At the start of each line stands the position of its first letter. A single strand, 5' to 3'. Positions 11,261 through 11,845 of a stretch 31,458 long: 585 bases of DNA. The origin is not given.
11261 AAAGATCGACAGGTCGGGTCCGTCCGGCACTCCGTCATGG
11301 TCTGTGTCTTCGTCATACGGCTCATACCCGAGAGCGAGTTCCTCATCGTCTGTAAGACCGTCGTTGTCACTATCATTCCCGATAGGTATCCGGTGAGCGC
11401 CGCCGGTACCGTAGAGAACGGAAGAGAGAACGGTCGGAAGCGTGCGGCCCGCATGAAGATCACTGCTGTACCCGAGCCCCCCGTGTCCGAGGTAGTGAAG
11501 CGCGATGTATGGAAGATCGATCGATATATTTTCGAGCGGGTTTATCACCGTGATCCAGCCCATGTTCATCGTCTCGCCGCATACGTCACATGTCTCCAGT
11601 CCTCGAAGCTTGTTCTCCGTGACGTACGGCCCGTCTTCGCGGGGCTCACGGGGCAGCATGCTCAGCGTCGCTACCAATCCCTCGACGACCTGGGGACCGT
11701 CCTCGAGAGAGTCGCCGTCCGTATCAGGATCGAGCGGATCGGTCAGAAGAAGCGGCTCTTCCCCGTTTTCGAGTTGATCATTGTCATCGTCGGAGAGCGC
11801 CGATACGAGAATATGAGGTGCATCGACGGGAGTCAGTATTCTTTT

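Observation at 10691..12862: T9SS cargo with an unexplained N-terminal Cys domain, an internal hydrophobic segment, and a novel 135-aa triple repeat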

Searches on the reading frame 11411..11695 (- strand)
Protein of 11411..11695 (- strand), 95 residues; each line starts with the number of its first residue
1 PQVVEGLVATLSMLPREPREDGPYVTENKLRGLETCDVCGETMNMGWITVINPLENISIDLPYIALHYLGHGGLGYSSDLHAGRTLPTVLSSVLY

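Call 65: search_protein_representatives(alignment_id=A4)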
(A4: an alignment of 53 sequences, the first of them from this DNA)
Query: 53 sequences, 95 profile positions. Proteins with E-value up to 0.001 (for the whole library): 223; up to 1e-10: 158; up to 1e-30: 86. The best 150 are listed.
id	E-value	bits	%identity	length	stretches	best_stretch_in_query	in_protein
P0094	1.0e-142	480.3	-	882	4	2-95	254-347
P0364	2.6e-142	479.0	-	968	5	2-95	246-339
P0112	1.7e-134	453.9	-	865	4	1-95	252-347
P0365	1.4e-112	383.7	-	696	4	1-95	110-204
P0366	1.9e-104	357.6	-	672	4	2-94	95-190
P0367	4.3e-99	340.5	-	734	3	1-95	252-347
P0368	5.8e-98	336.8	-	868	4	4-95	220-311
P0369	7.7e-97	333.3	-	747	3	1-94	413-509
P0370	2.6e-96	331.6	-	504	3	2-94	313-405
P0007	3.3e-95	328.0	-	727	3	4-94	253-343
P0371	2.8e-93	321.8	-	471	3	2-95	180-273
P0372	7.4e-93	320.5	-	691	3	1-95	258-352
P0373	3.7e-92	318.2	-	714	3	5-94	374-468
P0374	6.6e-91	314.2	-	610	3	1-95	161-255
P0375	3.4e-90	312.0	-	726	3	3-95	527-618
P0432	3.6e-38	145.2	-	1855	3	2-93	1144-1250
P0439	3.4e-33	129.2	-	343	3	25-95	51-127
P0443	1.8e-31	123.7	-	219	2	20-95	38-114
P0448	1.5e-29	117.6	-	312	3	21-94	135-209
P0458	4.3e-26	106.5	-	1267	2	2-94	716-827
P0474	5.0e-22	93.4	-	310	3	17-94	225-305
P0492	9.7e-17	76.5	-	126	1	17-94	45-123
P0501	2.8e-15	71.8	-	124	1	23-95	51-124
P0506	7.5e-14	67.2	-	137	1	25-94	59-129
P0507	1.5e-13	66.3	-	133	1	7-93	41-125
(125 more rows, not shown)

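Call 67: search_protein_families(library=pfam, proteins=[P0439, P0443, P0448, P0474, P0501, P0506, P0507, P0492, P0432, P0458], max_evalue=0.01)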
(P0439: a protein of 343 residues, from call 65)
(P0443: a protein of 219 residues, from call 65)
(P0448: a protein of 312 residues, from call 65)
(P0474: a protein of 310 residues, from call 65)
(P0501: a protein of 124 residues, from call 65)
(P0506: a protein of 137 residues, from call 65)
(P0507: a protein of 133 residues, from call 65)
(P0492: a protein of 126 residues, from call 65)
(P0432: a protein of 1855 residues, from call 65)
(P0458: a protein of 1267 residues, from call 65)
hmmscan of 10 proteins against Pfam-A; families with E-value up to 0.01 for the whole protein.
P0439 (343 aa): 0 families

P0443 (219 aa): 0 families

P0448 (312 aa): 1 family
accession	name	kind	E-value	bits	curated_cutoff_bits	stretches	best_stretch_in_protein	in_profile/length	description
PF02574.22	S-methyl_trans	-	0.0013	19.1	22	1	182-249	120-183/283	Homocysteine S-methyltransferase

P0474 (310 aa): 0 families

P0501 (124 aa): 0 families

P0506 (137 aa): 0 families

P0507 (133 aa): 0 families

P0492 (126 aa): 0 families

P0432 (1855 aa): 6 families
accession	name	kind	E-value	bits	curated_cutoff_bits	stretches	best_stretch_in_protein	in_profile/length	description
PF00036.39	EF-hand_1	-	1.3e-21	74.9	25.4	0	640-662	4-26/29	EF hand domain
PF13405.12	EF-hand_6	-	1.4e-21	74.5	25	0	700-725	1-26/30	EF-hand domain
PF13499.12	EF-hand_7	-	3.8e-17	62.8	30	0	668-724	6-65/67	EF-hand domain pair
PF13202.12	EF-hand_5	-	1e-15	56.8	25.9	0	954-968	4-18/25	EF hand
PF02368.24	Big_2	-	4.1e-07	30.3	22.8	1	50-101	13-67/79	Bacterial Ig-like domain (group 2)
PF13833.12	EF-hand_8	-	9.1e-05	22.6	28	0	953-969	29-45/54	EF-hand domain pair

P0458 (1267 aa): 2 families
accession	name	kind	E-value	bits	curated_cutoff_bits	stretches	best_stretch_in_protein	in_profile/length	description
PF02368.24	Big_2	-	3.2e-08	33.8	22.8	1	49-102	12-68/79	Bacterial Ig-like domain (group 2)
PF00050.26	Kazal_1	-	0.00043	20.7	21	0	623-636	8-21/49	Kazal-type serine protease inhibitor domain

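Call 78: find_encoding_contigs(protein=P0439, flank=5000, max_places=3)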
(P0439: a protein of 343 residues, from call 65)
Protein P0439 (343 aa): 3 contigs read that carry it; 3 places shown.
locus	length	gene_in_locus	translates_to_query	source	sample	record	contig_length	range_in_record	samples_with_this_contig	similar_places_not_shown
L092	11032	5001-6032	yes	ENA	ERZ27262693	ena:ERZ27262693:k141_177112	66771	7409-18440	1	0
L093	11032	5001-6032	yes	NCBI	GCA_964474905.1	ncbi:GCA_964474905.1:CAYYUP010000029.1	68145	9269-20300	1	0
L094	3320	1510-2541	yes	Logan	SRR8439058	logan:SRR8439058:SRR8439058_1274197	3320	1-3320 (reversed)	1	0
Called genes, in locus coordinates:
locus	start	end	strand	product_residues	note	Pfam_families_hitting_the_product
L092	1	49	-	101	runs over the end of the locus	-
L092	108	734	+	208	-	-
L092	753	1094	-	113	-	-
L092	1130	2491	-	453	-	PF00512:HisKA, PF02518:HATPase_c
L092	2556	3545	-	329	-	PF02685:Glucokinase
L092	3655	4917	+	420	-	-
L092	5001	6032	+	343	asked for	-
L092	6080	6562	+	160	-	-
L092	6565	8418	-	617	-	PF00512:HisKA, PF02518:HATPase_c, PF00072:Response_reg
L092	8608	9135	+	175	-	-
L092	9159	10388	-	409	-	PF00155:Aminotran_1_2 (weak), PF00266:Aminotran_5, PF01053:Cys_Met_Meta_PP (weak), PF00266:Aminotran_5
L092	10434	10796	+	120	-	-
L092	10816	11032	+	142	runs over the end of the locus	-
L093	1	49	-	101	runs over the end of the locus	-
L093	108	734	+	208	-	-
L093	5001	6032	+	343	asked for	-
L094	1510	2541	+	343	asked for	-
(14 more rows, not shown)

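Call 80: find_encoding_contigs(protein=P0501, flank=4000, max_places=2)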
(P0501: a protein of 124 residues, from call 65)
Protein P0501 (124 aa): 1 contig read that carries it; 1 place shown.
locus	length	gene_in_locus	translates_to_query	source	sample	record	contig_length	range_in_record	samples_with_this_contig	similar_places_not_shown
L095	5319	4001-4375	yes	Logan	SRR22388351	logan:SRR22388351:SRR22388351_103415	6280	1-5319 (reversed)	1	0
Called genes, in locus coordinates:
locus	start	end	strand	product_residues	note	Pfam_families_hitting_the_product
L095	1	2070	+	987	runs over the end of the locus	PF01565:FAD_binding_4, PF25160:LdpA_Fe-S-bd (faint), PF02913:FAD-oxidase_C, PF13484:Fer4_16 (faint), PF12838:Fer4_7 (weak), PF13183:Fer4_8, PF13534:Fer4_17 (weak), PF02754:CCG, +1 more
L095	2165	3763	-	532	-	PF09043:Lys-AminoMut_A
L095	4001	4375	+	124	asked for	-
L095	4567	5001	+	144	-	-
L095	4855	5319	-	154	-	?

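Call 81: find_encoding_contigs(protein=P0474, flank=4000, max_places=2)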
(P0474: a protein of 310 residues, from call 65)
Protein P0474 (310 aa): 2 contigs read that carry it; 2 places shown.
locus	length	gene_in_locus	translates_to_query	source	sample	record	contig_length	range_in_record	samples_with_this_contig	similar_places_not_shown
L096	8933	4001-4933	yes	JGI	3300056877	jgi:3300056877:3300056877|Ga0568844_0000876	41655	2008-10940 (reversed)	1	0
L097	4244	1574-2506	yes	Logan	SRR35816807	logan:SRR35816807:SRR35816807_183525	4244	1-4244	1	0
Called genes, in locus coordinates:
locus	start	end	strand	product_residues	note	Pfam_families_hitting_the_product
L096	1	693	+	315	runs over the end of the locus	PF05908:Gamma_PGA_hydro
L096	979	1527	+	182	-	-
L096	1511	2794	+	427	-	PF24681:Kelch_KLHDC2_KLHL20_DRC7, PF13415:Beta-prop_FBX42, PF24981:Beta-prop_ATRN-LZTR1, PF13964:Beta-prop_Calicin (weak), PF24996:NANM, PF01344:Kelch_1, PF24681:Kelch_KLHDC2_KLHL20_DRC7, PF24981:Beta-prop_ATRN-LZTR1, +4 more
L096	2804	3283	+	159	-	-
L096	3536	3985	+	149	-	-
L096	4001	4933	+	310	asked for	-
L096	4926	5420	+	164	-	-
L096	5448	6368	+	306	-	PF13813:MBOAT_2 (weak)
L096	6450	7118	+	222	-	-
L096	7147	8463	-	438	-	PF03063:Prismane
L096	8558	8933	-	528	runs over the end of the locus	PF06762:LMF1, PF25179:LMF1_C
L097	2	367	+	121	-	?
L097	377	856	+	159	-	-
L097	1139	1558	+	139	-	-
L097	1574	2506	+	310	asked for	-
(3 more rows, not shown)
